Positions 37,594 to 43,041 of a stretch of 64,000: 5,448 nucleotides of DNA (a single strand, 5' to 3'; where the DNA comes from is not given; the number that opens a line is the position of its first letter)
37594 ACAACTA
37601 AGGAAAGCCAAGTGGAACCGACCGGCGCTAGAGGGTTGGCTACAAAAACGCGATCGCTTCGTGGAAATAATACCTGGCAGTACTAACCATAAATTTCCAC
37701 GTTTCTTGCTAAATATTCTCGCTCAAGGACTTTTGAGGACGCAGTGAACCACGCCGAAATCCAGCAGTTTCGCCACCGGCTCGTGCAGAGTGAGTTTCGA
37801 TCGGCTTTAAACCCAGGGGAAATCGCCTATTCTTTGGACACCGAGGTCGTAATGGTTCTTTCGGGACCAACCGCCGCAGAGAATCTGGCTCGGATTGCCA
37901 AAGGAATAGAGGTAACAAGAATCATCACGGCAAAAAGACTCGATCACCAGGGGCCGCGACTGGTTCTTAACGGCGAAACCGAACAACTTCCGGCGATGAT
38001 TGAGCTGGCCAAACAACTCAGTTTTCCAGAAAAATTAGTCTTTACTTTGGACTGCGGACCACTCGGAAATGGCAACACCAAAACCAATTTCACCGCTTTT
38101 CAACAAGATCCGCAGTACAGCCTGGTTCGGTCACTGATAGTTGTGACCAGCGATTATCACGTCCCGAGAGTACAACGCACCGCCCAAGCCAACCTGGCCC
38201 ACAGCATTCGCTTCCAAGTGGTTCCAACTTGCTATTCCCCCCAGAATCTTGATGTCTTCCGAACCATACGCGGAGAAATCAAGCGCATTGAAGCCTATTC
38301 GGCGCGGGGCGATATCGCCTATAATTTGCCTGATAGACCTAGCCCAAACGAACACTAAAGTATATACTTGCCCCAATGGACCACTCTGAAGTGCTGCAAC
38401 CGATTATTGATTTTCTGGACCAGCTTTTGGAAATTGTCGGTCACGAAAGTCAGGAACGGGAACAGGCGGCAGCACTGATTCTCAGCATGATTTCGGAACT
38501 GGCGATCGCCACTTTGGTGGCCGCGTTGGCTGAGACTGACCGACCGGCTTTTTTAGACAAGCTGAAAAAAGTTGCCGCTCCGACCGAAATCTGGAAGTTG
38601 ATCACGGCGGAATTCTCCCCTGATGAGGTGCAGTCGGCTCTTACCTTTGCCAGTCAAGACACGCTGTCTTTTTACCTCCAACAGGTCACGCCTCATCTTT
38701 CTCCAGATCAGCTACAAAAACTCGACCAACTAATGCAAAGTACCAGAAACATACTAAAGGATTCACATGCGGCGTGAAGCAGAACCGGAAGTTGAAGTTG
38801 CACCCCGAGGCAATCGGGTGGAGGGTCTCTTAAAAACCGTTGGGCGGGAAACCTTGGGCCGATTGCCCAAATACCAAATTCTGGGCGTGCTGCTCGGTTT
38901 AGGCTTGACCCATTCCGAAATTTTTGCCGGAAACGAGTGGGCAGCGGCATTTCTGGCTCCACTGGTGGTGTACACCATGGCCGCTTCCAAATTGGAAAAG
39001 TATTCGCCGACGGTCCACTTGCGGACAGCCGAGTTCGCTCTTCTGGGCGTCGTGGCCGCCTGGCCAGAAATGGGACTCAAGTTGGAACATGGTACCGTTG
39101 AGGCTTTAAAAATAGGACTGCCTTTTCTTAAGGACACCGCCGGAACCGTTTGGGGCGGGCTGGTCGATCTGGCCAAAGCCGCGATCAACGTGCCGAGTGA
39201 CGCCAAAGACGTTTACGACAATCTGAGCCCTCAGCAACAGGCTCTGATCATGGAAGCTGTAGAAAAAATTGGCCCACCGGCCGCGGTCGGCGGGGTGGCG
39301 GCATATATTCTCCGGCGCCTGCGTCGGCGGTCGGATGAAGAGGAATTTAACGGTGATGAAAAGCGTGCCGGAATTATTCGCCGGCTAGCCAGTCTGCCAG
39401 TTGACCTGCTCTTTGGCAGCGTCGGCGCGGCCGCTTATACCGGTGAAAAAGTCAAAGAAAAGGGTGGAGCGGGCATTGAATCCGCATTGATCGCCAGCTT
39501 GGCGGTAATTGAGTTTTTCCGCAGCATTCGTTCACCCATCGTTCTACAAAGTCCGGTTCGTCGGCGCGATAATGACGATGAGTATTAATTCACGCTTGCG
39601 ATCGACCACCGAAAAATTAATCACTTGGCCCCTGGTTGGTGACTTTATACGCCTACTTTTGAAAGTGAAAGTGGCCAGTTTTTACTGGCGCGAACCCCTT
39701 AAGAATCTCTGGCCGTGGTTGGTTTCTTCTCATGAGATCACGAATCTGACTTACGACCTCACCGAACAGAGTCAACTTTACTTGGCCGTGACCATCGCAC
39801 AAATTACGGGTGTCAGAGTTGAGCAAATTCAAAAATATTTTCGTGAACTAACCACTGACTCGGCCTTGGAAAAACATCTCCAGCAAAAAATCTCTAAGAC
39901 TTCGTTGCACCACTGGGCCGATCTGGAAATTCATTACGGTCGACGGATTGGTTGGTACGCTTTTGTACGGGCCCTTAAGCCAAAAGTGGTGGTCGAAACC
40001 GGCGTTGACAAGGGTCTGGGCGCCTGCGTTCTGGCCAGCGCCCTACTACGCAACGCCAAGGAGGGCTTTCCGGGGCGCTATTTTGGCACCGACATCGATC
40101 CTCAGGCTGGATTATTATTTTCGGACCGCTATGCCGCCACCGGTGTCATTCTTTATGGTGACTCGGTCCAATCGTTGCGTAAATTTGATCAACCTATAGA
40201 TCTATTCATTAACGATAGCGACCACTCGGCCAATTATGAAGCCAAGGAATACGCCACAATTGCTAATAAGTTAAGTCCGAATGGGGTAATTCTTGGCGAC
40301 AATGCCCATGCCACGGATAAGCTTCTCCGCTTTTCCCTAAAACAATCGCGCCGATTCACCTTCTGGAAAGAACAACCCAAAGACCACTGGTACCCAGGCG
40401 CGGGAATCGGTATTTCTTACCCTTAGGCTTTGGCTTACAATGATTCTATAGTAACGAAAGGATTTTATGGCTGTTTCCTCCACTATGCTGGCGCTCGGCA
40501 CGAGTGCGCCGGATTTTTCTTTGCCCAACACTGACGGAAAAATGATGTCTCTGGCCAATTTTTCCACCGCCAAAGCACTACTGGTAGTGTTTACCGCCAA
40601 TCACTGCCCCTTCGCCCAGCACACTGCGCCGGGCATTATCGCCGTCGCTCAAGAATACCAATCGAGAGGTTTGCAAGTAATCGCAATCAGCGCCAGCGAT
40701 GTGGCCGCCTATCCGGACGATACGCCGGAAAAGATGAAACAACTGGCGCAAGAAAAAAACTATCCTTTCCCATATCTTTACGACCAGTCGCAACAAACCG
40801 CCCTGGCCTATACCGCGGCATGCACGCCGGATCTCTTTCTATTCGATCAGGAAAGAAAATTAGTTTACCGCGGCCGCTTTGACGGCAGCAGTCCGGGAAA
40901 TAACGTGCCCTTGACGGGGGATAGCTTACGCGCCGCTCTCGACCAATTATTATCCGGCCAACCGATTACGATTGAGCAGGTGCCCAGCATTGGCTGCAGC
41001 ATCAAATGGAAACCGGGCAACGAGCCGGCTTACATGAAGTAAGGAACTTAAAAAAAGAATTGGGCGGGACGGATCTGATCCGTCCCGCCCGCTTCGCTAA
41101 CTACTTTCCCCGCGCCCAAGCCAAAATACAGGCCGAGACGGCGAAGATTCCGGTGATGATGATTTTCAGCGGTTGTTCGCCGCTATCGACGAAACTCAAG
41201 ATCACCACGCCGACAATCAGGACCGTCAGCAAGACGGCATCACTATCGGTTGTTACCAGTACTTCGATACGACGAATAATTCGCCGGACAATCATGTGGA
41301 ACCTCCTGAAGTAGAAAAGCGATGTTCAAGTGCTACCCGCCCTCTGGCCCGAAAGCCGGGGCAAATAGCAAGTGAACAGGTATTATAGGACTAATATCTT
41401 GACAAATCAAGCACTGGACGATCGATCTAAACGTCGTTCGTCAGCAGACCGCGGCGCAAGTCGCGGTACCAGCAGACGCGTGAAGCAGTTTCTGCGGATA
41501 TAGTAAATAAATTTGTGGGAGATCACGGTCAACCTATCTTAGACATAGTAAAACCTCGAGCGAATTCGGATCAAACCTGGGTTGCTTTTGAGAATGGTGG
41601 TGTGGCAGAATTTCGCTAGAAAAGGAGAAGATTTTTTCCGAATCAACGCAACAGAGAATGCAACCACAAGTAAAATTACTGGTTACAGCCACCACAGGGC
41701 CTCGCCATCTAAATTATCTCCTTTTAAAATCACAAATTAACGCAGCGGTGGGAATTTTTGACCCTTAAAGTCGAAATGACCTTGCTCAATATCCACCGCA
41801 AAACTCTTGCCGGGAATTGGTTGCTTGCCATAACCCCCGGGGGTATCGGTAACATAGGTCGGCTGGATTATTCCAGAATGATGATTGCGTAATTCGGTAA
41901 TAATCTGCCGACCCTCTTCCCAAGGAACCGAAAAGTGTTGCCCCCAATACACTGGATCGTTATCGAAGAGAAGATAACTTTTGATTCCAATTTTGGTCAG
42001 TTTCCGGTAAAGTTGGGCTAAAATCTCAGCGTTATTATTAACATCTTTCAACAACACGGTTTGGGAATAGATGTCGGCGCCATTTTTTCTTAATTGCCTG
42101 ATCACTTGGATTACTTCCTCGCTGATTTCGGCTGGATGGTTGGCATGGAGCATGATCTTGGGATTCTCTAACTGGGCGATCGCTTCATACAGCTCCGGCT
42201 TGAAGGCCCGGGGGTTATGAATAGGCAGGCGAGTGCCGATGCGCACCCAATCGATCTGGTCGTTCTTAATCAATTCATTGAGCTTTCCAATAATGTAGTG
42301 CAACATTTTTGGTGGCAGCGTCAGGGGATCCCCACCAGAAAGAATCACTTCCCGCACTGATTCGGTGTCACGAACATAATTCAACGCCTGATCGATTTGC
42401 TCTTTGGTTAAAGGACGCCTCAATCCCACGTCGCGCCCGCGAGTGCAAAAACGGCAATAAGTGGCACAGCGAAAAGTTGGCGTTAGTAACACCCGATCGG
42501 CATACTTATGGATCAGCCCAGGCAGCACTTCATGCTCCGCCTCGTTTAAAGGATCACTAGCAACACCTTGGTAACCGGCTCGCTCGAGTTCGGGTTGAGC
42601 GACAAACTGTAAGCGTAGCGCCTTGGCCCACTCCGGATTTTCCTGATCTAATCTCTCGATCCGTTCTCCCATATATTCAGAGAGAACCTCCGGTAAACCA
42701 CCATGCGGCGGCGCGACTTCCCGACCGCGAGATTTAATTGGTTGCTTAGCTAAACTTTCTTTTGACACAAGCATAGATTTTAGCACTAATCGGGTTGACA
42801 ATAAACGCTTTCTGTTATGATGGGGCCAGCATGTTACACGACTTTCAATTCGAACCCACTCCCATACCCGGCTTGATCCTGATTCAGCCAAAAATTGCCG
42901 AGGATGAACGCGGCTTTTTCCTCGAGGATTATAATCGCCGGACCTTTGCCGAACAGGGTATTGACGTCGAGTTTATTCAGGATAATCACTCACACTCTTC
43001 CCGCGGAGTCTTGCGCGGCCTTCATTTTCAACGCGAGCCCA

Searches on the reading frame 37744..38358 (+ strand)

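Call 46: search_protein_families(library=pfam, proteins=[window:37744-38358:+], max_evalue=0.01)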
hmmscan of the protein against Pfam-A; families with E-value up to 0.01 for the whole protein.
window:37744-38358:+ (204 aa): 1 family
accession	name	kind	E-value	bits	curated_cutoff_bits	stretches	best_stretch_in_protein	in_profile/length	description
PF02698.23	DUF218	-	7.5e-07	29.6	27.6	1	35-162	2-109/133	DUF218 domain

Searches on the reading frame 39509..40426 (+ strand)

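Call 47: search_protein_families(library=pfam, proteins=[window:39509-40426:+], max_evalue=0.01)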
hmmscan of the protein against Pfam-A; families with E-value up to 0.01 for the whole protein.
window:39509-40426:+ (305 aa): 1 family
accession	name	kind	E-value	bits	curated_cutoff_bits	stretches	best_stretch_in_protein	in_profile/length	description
PF13578.12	Methyltransf_24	-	1.8e-16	61.3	26.3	1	162-265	1-104/105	Methyltransferase domain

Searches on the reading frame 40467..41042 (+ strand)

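Call 46: search_protein_families(library=pfam, proteins=[window:40467-41042:+], max_evalue=0.01)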
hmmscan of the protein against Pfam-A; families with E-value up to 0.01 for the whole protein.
window:40467-41042:+ (191 aa): 7 families
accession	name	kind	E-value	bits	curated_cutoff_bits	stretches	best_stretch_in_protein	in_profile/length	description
PF00578.27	AhpC-TSA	-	7.3e-23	81.3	26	1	11-134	2-123/124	AhpC/TSA family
PF08534.16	Redoxin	-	1.9e-19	70.4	26.6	1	11-137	3-133/148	Redoxin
PF13098.12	Thioredoxin_2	-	1.4e-05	25.8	27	1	34-136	4-93/104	Thioredoxin-like domain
PF20029.6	DUF6436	-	4.9e-05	23.5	27.3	0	88-177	43-129/133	Domain of unknown function (DUF6436)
PF13905.12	Thioredoxin_8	-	0.00049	20.8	27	1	36-131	2-93/94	Thioredoxin-like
PF00255.25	GSHPx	-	0.0023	17.9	27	1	17-99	4-83/108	Glutathione peroxidase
PF00085.26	Thioredoxin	-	0.003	18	23.5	0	35-77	18-59/103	Thioredoxin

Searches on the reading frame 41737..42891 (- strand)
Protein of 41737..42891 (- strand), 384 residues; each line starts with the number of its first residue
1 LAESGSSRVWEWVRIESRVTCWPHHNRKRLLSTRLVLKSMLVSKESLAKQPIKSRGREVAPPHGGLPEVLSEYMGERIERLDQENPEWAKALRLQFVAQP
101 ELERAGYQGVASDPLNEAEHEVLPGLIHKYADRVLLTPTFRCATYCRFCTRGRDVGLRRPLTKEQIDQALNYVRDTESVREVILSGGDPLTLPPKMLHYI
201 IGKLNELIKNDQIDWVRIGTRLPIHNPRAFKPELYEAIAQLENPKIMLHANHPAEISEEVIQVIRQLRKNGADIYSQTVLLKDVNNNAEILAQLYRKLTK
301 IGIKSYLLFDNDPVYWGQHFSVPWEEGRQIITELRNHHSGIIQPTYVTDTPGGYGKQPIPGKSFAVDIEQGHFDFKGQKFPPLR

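Call 47: search_protein_families(library=pfam, proteins=[window:41737-42891:-], max_evalue=0.01)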
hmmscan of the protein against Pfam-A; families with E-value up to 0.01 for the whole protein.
window:41737-42891:- (384 aa): 3 families
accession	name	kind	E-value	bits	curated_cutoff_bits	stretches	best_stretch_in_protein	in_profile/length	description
PF04055.27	Radical_SAM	-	7.5e-13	49.4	29.5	1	137-287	2-157/166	Radical SAM superfamily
PF13353.11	Fer4_12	-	0.00087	20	22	1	142-211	15-84/137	4Fe-4S single cluster domain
PF12544.13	LAM_C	-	0.001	19.7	26.7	1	331-359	1-29/127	Lysine-2,3-aminomutase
